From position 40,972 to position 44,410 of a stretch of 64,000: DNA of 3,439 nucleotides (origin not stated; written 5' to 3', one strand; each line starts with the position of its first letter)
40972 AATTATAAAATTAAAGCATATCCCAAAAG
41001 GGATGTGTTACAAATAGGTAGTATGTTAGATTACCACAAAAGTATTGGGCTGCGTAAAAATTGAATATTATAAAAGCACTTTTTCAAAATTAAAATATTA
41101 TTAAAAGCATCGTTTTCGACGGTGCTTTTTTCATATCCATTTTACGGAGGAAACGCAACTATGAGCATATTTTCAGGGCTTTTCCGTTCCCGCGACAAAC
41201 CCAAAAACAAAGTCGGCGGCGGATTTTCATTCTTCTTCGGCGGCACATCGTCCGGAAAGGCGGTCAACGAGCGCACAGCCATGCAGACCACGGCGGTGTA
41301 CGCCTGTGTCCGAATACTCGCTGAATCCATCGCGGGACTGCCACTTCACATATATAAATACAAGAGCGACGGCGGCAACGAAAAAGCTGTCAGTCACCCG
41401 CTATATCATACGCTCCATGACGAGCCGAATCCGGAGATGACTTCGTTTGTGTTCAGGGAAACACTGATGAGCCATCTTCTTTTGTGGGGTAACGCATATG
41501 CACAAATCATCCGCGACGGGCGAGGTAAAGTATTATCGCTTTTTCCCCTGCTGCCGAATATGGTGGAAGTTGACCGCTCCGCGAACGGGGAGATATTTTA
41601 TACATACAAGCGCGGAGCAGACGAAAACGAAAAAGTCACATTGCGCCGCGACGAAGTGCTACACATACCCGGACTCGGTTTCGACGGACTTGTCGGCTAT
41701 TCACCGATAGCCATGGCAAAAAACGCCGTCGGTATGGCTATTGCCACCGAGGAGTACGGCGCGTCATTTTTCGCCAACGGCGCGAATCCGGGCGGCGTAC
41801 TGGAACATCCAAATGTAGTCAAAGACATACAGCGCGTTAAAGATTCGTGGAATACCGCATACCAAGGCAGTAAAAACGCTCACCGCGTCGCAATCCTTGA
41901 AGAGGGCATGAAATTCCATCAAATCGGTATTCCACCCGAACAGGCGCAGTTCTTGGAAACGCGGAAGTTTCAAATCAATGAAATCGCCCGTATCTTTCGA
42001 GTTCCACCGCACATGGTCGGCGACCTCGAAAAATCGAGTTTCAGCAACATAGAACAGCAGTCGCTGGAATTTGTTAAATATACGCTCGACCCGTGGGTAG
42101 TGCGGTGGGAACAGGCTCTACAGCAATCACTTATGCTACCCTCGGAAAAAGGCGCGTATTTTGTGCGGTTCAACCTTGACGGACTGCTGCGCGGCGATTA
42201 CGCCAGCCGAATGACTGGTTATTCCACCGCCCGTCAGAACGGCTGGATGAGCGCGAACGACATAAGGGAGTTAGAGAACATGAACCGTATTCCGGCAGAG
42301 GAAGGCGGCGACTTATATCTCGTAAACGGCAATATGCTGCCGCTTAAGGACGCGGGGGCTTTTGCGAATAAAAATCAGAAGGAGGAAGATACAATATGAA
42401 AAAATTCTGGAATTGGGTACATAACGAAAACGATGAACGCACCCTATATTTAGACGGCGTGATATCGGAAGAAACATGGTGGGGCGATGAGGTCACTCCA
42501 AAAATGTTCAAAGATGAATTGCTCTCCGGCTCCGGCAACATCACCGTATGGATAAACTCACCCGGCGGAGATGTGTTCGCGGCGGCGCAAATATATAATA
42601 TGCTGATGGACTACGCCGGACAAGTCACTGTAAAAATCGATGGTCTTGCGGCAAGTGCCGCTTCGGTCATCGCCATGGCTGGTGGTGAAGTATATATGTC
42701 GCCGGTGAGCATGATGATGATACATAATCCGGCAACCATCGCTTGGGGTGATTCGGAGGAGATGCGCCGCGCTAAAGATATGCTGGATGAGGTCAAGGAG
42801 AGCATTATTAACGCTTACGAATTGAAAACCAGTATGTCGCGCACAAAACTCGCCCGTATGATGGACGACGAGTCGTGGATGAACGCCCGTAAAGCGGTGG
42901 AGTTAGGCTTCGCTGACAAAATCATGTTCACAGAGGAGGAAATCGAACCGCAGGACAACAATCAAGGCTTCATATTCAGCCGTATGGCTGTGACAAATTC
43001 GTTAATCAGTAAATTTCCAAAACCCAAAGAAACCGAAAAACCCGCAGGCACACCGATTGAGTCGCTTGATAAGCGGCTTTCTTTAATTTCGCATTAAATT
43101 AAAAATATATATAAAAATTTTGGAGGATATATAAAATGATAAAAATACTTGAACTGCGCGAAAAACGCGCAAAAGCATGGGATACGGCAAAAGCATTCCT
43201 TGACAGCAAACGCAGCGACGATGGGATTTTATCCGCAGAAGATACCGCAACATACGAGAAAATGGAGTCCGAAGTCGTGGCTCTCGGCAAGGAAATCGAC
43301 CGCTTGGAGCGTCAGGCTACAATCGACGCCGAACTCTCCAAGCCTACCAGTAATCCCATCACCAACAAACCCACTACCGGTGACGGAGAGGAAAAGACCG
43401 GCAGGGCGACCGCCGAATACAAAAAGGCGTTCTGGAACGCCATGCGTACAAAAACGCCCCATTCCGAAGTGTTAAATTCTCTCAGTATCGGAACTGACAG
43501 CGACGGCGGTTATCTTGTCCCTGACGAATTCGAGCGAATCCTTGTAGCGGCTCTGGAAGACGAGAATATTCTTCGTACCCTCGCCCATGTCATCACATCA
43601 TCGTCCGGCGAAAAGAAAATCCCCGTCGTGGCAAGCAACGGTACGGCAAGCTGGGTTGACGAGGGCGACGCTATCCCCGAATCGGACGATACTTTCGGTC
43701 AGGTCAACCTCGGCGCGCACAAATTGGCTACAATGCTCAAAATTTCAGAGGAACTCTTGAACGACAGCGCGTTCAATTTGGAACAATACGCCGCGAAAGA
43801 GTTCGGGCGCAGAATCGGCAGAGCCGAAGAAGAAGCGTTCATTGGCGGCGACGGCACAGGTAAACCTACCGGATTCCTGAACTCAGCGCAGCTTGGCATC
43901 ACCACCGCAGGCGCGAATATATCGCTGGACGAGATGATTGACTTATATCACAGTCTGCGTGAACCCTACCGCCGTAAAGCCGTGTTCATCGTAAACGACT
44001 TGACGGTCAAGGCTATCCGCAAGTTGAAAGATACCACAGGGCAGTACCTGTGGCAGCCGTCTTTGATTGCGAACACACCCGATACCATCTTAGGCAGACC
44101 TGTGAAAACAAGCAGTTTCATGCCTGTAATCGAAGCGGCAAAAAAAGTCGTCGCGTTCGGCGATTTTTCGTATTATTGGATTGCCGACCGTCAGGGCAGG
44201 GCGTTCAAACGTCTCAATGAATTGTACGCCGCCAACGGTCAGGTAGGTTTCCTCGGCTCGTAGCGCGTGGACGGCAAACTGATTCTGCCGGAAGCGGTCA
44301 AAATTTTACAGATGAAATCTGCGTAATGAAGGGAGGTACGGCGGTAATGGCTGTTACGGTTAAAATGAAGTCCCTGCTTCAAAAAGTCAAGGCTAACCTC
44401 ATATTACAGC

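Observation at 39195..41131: Unknown 2-TM protein coupled to a Mom-like DNA-modifying enzyme: candidate new modification/defence cassette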

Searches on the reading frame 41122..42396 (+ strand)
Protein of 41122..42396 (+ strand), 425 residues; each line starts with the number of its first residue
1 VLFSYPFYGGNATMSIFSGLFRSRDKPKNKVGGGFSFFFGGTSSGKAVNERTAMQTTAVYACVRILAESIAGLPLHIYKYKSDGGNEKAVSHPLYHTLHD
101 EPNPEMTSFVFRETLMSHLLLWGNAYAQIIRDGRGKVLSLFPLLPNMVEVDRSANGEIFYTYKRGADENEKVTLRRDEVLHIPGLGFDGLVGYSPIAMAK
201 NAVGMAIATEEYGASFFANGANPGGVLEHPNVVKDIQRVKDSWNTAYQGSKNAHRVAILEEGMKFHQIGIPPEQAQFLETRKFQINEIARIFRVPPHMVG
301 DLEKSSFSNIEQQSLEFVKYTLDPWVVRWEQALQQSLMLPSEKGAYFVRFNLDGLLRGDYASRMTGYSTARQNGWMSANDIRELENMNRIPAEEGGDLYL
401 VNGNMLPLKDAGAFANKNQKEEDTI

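Call 3: search_protein_families(library=pfam, proteins=[window:41122-42396:+], max_evalue=1)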
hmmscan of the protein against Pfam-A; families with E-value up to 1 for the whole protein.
window:41122-42396:+ (425 aa): 2 families
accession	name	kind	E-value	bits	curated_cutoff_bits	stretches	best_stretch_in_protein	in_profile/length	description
PF04860.17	Phage_portal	-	1.7e-132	441.9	39.1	1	58-386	2-321/321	Phage portal protein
PF05136.18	Phage_portal_2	-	0.077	12.6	32.9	1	255-320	283-349/354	Phage portal protein, lambda family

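Call 59: find_related_loci(query=window:41122-42396:+, collection=viral_contigs, flank=6000)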
Query window:41122-42396:+ (425 aa) in viral_contigs; peptide patterns used: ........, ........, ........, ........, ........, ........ (x = any residue, [..] = any of these).
578 stretches matched a pattern (row limit reached: there are more); 577 encode a relative of the query (tblastn E <= 1e-3); the best 80 are kept; 80 distinct loci.
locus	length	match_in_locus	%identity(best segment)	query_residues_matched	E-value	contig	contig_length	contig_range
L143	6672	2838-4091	80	14-425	0e+0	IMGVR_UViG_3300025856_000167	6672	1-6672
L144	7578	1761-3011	81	14-423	0e+0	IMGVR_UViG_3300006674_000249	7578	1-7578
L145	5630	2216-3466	81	14-423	0e+0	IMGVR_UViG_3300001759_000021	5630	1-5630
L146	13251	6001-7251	81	14-423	0e+0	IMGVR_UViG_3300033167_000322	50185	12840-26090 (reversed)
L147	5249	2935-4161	81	13-415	0e+0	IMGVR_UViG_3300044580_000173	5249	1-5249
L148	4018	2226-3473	79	14-423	0e+0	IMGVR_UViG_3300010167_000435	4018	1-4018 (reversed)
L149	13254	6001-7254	79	14-424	0e+0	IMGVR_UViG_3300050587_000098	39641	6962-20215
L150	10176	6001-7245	80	7-415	0e+0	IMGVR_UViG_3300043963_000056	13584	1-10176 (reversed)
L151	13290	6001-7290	77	1-423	0e+0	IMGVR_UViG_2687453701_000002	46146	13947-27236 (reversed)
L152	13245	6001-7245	80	7-415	0e+0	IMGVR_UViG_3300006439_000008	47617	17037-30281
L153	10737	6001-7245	80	7-415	0e+0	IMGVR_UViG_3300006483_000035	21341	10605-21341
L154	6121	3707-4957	79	14-423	0e+0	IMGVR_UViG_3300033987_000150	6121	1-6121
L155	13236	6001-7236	80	14-419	0e+0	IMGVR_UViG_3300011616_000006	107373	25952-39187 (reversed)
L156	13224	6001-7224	81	14-415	0e+0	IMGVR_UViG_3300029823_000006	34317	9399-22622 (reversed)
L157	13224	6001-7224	81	14-415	0e+0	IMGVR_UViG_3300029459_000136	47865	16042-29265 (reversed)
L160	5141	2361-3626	77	3-417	0e+0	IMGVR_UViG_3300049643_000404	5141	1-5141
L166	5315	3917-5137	77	17-417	0e+0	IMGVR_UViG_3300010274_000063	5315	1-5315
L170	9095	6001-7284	74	1-421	0e+0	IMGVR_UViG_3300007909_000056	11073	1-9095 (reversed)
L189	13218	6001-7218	75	14-417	0e+0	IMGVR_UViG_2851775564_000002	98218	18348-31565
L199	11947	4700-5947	74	6-424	0e+0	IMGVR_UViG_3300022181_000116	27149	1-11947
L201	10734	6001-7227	74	14-416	0e+0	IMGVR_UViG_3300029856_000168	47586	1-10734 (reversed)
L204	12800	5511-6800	71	2-424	0e+0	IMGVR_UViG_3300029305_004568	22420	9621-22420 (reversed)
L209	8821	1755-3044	71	2-423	0e+0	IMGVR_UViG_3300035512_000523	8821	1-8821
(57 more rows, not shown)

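Call 62: search_protein_families(library=pfam, proteins=[L160:582-2300:+, L189:4012-5937:+, L189:2230-3510:+, L189:3506-4021:+, L199:2925-4508:+, L209:329-1651:+, L201:4727-5866:+, L204:4437-5468:+, L170:4918-5946:+, L166:2988-3818:+], max_evalue=0.001)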
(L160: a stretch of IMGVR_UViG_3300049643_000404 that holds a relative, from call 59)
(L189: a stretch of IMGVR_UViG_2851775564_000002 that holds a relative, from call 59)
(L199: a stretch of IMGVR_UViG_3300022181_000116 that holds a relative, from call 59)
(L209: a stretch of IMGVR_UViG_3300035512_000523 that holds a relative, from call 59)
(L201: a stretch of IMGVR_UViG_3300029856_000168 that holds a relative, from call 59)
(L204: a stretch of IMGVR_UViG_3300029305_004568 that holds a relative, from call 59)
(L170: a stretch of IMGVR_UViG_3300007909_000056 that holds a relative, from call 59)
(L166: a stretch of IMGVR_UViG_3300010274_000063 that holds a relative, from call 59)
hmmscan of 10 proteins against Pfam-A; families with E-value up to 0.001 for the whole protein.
L160:582-2300:+ (573 aa): 2 families
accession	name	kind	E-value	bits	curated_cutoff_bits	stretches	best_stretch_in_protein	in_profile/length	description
PF13589.12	HATPase_c_3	-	7.4e-11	42.7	25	1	36-146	7-119/137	Histidine kinase-, DNA gyrase B-, and HSP90-like ATPase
PF02518.31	HATPase_c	-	2.7e-07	31.4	26.4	1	35-164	9-106/111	Histidine kinase-, DNA gyrase B-, and HSP90-like ATPase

L189:4012-5937:+ (642 aa): 0 families

L189:2230-3510:+ (427 aa): 0 families

L189:3506-4021:+ (172 aa): 0 families

L199:2925-4508:+ (528 aa): 3 families
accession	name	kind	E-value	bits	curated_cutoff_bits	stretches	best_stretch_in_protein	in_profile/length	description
PF13751.12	DDE_Tnp_1_6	-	9.2e-36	123.3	25.1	1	385-510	1-125/125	Transposase DDE domain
PF05598.16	DUF772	-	2.6e-20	72.7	23.1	1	60-129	3-74/74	Transposase domain (DUF772)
PF01609.27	DDE_Tnp_1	-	3.4e-11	43.7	23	1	261-506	7-200/200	Transposase DDE domain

L209:329-1651:+ (441 aa): 3 families
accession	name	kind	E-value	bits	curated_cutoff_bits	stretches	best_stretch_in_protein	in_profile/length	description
PF13173.12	AAA_14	-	5.9e-34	117.3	27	1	25-154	3-129/129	AAA domain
PF13635.12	DUF4143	-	1.3e-14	54.6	28.1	1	237-383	8-155/160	Domain of unknown function (DUF4143)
PF01637.24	ATPase_2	-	5e-06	26.9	33.2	1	10-80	4-70/225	ATPase domain predominantly from Archaea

L201:4727-5866:+ (380 aa): 2 families
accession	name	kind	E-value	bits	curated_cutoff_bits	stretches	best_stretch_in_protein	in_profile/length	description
PF13784.11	Fic_N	-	8.3e-24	83.9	26.7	1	40-117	2-81/82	Fic/DOC family N-terminal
PF02661.23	Fic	-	4.6e-22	79.1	24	1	125-230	2-93/93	Fic/DOC family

L204:4437-5468:+ (344 aa): 0 families

L170:4918-5946:+ (343 aa): 1 family
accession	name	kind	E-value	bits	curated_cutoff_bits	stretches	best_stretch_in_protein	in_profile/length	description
PF07205.16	DUF1413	-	1.3e-09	38.6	25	1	277-342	3-69/69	Domain of unknown function (DUF1413)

L166:2988-3818:+ (277 aa): 0 families

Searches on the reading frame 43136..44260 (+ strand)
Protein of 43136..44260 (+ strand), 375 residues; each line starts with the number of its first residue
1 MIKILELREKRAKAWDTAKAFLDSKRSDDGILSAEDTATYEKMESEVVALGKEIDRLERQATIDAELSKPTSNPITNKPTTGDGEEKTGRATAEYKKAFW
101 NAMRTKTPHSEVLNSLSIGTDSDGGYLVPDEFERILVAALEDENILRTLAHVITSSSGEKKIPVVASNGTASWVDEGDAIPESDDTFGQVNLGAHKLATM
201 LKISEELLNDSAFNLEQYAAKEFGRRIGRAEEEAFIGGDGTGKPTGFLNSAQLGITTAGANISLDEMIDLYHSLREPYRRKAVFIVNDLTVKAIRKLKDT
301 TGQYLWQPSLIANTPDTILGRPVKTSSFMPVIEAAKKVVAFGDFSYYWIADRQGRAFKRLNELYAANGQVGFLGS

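Call 116: search_protein_families(library=pfam, proteins=[window:43136-44260:+], max_evalue=0.0001)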
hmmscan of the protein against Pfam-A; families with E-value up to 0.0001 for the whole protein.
window:43136-44260:+ (375 aa): 1 family
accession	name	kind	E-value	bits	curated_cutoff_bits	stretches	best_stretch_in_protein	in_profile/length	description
PF05065.19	Phage_capsid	-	3.1e-76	256.9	24.2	1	124-374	1-261/280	Phage capsid family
